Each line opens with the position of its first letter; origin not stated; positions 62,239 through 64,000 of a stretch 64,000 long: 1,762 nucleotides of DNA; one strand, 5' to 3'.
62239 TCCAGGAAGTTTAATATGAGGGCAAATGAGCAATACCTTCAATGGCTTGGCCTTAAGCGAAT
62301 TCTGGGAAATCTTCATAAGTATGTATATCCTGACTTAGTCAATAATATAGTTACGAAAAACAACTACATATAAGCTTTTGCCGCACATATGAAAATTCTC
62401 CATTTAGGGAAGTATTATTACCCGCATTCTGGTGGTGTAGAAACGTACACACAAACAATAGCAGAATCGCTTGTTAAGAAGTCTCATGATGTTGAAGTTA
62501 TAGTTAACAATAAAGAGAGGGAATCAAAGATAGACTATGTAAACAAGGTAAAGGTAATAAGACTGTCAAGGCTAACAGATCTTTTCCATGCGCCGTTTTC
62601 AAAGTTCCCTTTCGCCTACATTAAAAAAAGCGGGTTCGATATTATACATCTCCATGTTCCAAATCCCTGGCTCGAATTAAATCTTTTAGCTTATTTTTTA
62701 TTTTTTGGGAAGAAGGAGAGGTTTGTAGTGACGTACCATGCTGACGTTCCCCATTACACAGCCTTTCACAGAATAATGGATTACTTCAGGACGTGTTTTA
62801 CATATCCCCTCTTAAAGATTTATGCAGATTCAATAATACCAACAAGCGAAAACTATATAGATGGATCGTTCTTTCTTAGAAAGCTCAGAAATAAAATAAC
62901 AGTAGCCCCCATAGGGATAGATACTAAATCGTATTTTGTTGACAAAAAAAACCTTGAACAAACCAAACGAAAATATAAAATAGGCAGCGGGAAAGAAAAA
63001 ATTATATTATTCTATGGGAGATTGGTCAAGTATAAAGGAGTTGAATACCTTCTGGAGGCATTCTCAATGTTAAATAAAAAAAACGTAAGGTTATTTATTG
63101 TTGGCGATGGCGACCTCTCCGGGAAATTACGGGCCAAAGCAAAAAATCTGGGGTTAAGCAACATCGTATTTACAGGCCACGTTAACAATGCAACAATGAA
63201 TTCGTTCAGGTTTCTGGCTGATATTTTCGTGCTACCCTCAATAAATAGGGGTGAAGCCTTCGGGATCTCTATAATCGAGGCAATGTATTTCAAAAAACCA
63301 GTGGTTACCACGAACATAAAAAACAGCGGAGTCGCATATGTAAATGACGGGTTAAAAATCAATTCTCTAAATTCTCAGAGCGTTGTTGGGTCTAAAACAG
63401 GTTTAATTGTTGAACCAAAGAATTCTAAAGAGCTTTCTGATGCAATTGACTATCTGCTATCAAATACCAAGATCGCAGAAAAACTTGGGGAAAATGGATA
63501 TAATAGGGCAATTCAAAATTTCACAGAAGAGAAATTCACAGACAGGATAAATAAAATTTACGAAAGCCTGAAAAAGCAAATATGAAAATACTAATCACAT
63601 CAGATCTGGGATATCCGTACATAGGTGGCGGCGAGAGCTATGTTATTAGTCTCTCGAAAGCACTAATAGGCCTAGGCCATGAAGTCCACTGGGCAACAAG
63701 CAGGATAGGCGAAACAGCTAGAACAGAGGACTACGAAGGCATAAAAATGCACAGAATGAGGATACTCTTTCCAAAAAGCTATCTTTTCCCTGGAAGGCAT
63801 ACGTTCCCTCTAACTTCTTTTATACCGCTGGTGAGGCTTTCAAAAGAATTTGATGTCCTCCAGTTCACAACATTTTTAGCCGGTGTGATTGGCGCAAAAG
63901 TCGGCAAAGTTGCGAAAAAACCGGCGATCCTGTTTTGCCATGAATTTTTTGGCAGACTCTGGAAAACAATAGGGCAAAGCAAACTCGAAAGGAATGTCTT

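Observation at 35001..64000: Large surface-glycan (agl-like) island of about 29 kb with AglH, AglB (WWDPG variant), multiple GT-C, GT4 and GT2 transferases and five methyltransferases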

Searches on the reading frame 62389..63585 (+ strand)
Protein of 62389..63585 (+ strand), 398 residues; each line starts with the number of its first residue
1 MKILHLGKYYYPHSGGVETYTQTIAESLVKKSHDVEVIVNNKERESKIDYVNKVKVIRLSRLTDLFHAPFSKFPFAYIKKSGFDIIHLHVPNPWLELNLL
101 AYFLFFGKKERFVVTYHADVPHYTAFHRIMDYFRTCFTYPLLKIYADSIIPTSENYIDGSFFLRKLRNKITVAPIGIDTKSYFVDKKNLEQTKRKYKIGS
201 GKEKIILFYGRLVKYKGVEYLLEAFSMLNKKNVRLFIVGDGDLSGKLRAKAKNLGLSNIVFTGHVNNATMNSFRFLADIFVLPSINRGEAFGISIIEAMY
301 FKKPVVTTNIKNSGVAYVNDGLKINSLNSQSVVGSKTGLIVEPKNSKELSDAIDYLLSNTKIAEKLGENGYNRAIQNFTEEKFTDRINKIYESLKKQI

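Call 8: search_protein_families(library=pfam, proteins=[window:62389-63585:+], max_evalue=0.01)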
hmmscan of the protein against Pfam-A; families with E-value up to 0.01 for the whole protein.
window:62389-63585:+ (398 aa): 7 families
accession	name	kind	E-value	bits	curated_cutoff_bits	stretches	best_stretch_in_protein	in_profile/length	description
PF00534.26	Glycos_transf_1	-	5.8e-39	133.8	26.4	1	199-373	10-172/172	Glycosyl transferases group 1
PF13692.12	Glyco_trans_1_4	-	3.9e-32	111.9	27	1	204-359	2-142/142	Glycosyl transferases group 1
PF13439.12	Glyco_transf_4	-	1.1e-15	58.5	28.5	1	15-180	2-169/170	Glycosyltransferase Family 4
PF13579.12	Glyco_trans_4_4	-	5.9e-07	30.4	29.7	1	15-126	1-110/158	Glycosyl transferase 4-like domain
PF20706.3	GT4-conflict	-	1.9e-06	27.6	26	1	193-361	189-359/385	Family 4 Glycosyltransferase in conflict systems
PF13477.12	Glyco_trans_4_2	-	2.4e-05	24.9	23.4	1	18-118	10-109/139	Glycosyl transferase 4-like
PF13524.12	Glyco_trans_1_2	-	0.004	17.5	25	0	232-380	14-135/144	Glycosyl transferase-like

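Call 10: find_encoding_contigs(protein=window:62389-63585:+, flank=10000, max_places=6)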
Protein window:62389-63585:+ (398 aa): 4 contigs read that carry it; 2 places shown.
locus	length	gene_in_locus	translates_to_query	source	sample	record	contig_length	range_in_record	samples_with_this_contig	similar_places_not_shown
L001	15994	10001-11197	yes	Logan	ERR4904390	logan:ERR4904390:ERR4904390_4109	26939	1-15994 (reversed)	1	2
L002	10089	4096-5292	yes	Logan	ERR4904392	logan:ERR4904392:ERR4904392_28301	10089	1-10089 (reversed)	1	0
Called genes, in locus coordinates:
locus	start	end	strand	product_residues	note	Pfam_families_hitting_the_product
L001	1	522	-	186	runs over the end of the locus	PF07021:MetW, PF13489:Methyltransf_23, PF05219:DREV (weak), PF13847:Methyltransf_31, PF08241:Methyltransf_11, PF08242:Methyltransf_12, PF13649:Methyltransf_25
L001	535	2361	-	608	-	PF13522:GATase_6, PF13537:GATase_7, PF00733:Asn_synthase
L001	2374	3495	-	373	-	PF13439:Glyco_transf_4, PF13477:Glyco_trans_4_2, PF13579:Glyco_trans_4_4, PF20706:GT4-conflict, PF00534:Glycos_transf_1, PF13692:Glyco_trans_1_4, PF13524:Glyco_trans_1_2 (weak)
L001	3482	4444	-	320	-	PF01073:3Beta_HSD, PF01370:Epimerase, PF02719:Polysacc_synt_2, PF04321:RmlD_sub_bind, PF07993:NAD_binding_4, PF16363:GDP_Man_Dehyd, PF13460:NAD_binding_10 (faint)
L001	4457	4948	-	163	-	PF11969:DcpS_C, PF26217:GDPGP1_N (weak), PF01230:HIT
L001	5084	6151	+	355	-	PF00483:NTP_transferase, PF12804:NTP_transf_3, PF25084:LbH_EIF2B, PF00132:Hexapep (faint), PF25087:GMPPB_C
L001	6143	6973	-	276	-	PF01370:Epimerase, PF04321:RmlD_sub_bind (weak), PF01073:3Beta_HSD, PF02719:Polysacc_synt_2 (weak), PF13460:NAD_binding_10 (weak), PF16363:GDP_Man_Dehyd, PF07993:NAD_binding_4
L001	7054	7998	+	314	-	PF00535:Glycos_transf_2, PF13641:Glyco_tranf_2_3, PF13632:Glyco_trans_2_3, PF13506:Glyco_transf_21 (weak)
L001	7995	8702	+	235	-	PF05148:Methyltransf_8 (weak), PF01209:Ubie_methyltran, PF13489:Methyltransf_23, PF13847:Methyltransf_31, PF08241:Methyltransf_11, PF08242:Methyltransf_12, PF13649:Methyltransf_25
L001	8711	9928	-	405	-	PF13439:Glyco_transf_4, PF00534:Glycos_transf_1, PF13692:Glyco_trans_1_4, PF13524:Glyco_trans_1_2 (weak)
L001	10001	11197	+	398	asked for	PF13477:Glyco_trans_4_2 (faint), PF20706:GT4-conflict (faint), PF13439:Glyco_transf_4, PF13579:Glyco_trans_4_4 (weak), PF00534:Glycos_transf_1, PF13692:Glyco_trans_1_4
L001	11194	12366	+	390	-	PF13439:Glyco_transf_4, PF13579:Glyco_trans_4_4, PF00534:Glycos_transf_1, PF13692:Glyco_trans_1_4, PF13524:Glyco_trans_1_2 (weak)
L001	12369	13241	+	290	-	PF01209:Ubie_methyltran, PF02353:CMAS (weak), PF03848:TehB, PF13489:Methyltransf_23, PF13847:Methyltransf_31, PF08241:Methyltransf_11, PF08242:Methyltransf_12, PF13649:Methyltransf_25, +4 more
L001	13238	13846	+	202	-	PF02353:CMAS, PF13489:Methyltransf_23, PF07021:MetW (weak), PF13847:Methyltransf_31, PF08241:Methyltransf_11, PF08242:Methyltransf_12, PF13649:Methyltransf_25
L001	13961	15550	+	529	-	PF02366:PMT (weak), PF13231:PMT_2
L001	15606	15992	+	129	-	?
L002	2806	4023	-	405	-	PF13439:Glyco_transf_4, PF00534:Glycos_transf_1, PF13692:Glyco_trans_1_4, PF13524:Glyco_trans_1_2 (weak)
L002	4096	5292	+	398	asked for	PF13477:Glyco_trans_4_2 (faint), PF20706:GT4-conflict (faint), PF13439:Glyco_transf_4, PF13579:Glyco_trans_4_4 (weak), PF00534:Glycos_transf_1, PF13692:Glyco_trans_1_4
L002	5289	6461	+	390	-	PF13439:Glyco_transf_4, PF13579:Glyco_trans_4_4, PF00534:Glycos_transf_1, PF13692:Glyco_trans_1_4, PF13524:Glyco_trans_1_2 (weak)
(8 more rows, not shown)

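Call 72: search_protein_families(library=pfam, proteins=[L001:11194-12366:+, L001:12369-13241:+, L001:13238-13846:+, L001:13961-15550:+, L001:15606-15992:+], max_evalue=0.0001)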
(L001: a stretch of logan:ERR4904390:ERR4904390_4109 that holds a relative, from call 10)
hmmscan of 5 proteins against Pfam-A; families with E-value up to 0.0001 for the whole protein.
L001:11194-12366:+ (390 aa): 5 families
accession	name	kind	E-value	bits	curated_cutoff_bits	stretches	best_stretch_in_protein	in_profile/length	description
PF00534.26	Glycos_transf_1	-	2.6e-31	108.9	26.4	1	198-363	7-172/172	Glycosyl transferases group 1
PF13692.12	Glyco_trans_1_4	-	1.4e-26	93.9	27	1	206-349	2-142/142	Glycosyl transferases group 1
PF13439.12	Glyco_transf_4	-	1.9e-17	64.3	28.5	1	14-184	1-167/170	Glycosyltransferase Family 4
PF13579.12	Glyco_trans_4_4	-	2.6e-09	38.1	29.7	1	15-182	1-158/158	Glycosyl transferase 4-like domain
PF13524.12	Glyco_trans_1_2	-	1.2e-05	25.8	25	1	237-367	10-132/144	Glycosyl transferase-like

L001:12369-13241:+ (290 aa): 13 families
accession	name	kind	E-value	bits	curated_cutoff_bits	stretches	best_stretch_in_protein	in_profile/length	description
PF13649.12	Methyltransf_25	-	1.2e-19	71.2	27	1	66-161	1-97/97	Methyltransferase domain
PF08241.18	Methyltransf_11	-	1.5e-17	64.5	21.2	1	67-165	1-95/95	Methyltransferase domain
PF08242.18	Methyltransf_12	-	1.1e-14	55.4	30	1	67-163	1-98/98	Methyltransferase domain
PF13489.12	Methyltransf_23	-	2e-14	54.1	27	1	60-167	20-118/164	Methyltransferase domain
PF13847.12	Methyltransf_31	-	4.3e-14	52.9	27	1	62-168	3-112/145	Methyltransferase domain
PF03848.20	TehB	-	1.5e-11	44.6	20.4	1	49-165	19-132/193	Tellurite resistance protein TehB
PF01209.24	Ubie_methyltran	-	1.6e-10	41.1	20.1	1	57-173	42-159/233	ubiE/COQ5 methyltransferase family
PF06325.19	PrmA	-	2.5e-07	30.9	22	1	62-165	161-258/296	Ribosomal protein L11 methyltransferase (PrmA)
PF05175.20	MTS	-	6.9e-07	29.5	23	1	62-133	31-104/170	Methyltransferase small domain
PF02353.26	CMAS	-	1.5e-06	28.1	27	1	60-166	60-165/273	Mycolic acid cyclopropane synthetase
PF05958.17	tRNA_U5-meth_tr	-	1.8e-05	24.4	23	1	64-110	203-249/357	tRNA (Uracil-5-)-methyltransferase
PF00107.32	ADH_zinc_N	-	1.9e-05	25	31.8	1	72-193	1-113/129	Zinc-binding dehydrogenase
PF07021.18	MetW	-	5.9e-05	23.2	21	1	56-150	7-94/193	Methionine biosynthesis protein MetW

L001:13238-13846:+ (202 aa): 10 families
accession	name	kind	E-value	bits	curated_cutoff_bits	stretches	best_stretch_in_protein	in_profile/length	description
PF08241.18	Methyltransf_11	-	5.5e-13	49.8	21.2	1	50-137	1-89/95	Methyltransferase domain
PF13847.12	Methyltransf_31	-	1.4e-11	44.7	27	1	44-143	2-111/145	Methyltransferase domain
PF13489.12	Methyltransf_23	-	3.5e-11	43.5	27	1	29-183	8-161/164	Methyltransferase domain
PF13649.12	Methyltransf_25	-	8.1e-10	39.7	27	1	49-136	1-94/97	Methyltransferase domain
PF08242.18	Methyltransf_12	-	4.5e-09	37.4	30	1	50-134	1-91/98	Methyltransferase domain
PF02353.26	CMAS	-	8.4e-09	35.6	27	1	25-122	42-141/273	Mycolic acid cyclopropane synthetase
PF07021.18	MetW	-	6.4e-06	26.4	21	1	44-151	12-116/193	Methionine biosynthesis protein MetW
PF08003.17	Methyltransf_9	-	3.1e-05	23.5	23.8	1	35-121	105-195/315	Protein of unknown function (DUF1698)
PF08123.19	DOT1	-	6.6e-05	23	23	0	32-86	29-84/205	Histone methylation protein DOT1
PF06325.19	PrmA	-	8.6e-05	22.6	22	1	43-86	159-203/296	Ribosomal protein L11 methyltransferase (PrmA)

L001:13961-15550:+ (529 aa): 2 families
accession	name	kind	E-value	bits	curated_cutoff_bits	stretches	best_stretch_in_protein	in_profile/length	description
PF13231.12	PMT_2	-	8.8e-18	65.5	26.1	1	85-232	9-152/160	Dolichyl-phosphate-mannose-protein mannosyltransferase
PF02366.24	PMT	-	6.1e-07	29.7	22.7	1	26-210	7-204/245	Dolichyl-phosphate-mannose-protein mannosyltransferase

L001:15606-15992:+ (129 aa): 4 families
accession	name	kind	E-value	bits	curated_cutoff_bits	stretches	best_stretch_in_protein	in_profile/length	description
PF00535.33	Glycos_transf_2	-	3.9e-35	121.7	23.3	1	4-117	1-121/168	Glycosyl transferase family 2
PF13641.12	Glyco_tranf_2_3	-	3e-10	40.9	27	1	4-109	4-121/230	Glycosyltransferase like family 2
PF10111.15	Glyco_tranf_2_2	-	3.3e-07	30.5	27.3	1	4-100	1-105/276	Glycosyltransferase like family 2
PF13506.12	Glyco_transf_21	-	3.7e-05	23.7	21.7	1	62-108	16-64/174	Glycosyl transferase family 21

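Call 79: search_solved_structures(query=L001:15606-15992:+, max_evalue=0.001)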
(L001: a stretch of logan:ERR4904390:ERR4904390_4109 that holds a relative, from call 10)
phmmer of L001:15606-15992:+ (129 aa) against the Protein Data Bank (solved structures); distinct sequences matched with E-value up to 0.001: 24.
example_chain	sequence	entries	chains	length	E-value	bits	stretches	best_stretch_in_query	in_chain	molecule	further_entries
5mlz_A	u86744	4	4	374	1e-18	71.1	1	3-126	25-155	Dolichol monophosphate mannose synthase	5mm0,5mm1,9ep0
9bhc_C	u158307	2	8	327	1.1e-14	58.1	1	4-110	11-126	Undecaprenyl-phosphate 4-deoxy-4-formamido-L-arabinose transferase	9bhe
8vxh_A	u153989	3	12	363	1.3e-14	57.8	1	4-110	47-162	Undecaprenyl-phosphate 4-deoxy-4-formamido-L-arabinose transferase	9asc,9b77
9hwj_A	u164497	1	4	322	3.1e-14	56.6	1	4-109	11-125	Undecaprenyl-phosphate 4-deoxy-4-formamido-L-arabinose transferase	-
5eke_A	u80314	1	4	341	7.5e-14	55.4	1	4-111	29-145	Uncharacterized glycosyltransferase sll0501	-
5ekp_C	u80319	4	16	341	7.5e-14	55.4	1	4-111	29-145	Uncharacterized glycosyltransferase sll0501 | Glycosyltransferase sll0501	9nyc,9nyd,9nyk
9nye_A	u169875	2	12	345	7.7e-14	55.3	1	4-111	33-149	Glycosyltransferase sll0501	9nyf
8vh7_A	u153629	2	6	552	1.3e-11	48.2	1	4-94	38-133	Heparosan synthase B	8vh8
8viw_A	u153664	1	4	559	1.3e-11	48.1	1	4-94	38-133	Heparosan synthase B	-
6p61_A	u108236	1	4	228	1.3e-07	35.2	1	4-102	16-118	Glycosyltransferase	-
6yv7_B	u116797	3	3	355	1.3e-06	32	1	4-106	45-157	Glycosyl transferase, family 2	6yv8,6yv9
6yv7_A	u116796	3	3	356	1.3e-06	32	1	4-106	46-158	Glycosyl transferase, family 2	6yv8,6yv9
4y6n_A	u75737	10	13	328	3.9e-06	30.4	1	4-98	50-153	Glucosyl-3-phosphoglycerate synthase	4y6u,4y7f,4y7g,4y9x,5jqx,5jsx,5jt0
3e25_A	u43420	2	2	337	4.1e-06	30.3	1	4-98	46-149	Putative uncharacterized protein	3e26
4ddz_A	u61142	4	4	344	4.3e-06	30.3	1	4-98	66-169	GLUCOSYL-3-PHOSPHOGLYCERATE SYNTHASE (GpgS) | Glucosyl-3-phosphoglycerate synthase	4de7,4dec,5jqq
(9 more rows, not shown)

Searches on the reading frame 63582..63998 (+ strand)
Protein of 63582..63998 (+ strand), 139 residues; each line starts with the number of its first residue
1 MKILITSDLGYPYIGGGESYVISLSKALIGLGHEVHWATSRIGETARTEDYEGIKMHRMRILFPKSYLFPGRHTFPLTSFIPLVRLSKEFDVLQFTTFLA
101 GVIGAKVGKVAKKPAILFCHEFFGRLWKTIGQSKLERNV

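Call 8: search_protein_families(library=pfam, proteins=[window:63582-63998:+], max_evalue=0.01)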
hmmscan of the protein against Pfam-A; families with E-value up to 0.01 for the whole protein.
window:63582-63998:+ (139 aa): 2 families
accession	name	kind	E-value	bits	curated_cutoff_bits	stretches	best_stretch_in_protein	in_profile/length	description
PF13439.12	Glyco_transf_4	-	7.2e-12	46.1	28.5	1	14-124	1-108/170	Glycosyltransferase Family 4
PF13579.12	Glyco_trans_4_4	-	2.3e-07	31.7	29.7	1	15-122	1-104/158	Glycosyl transferase 4-like domain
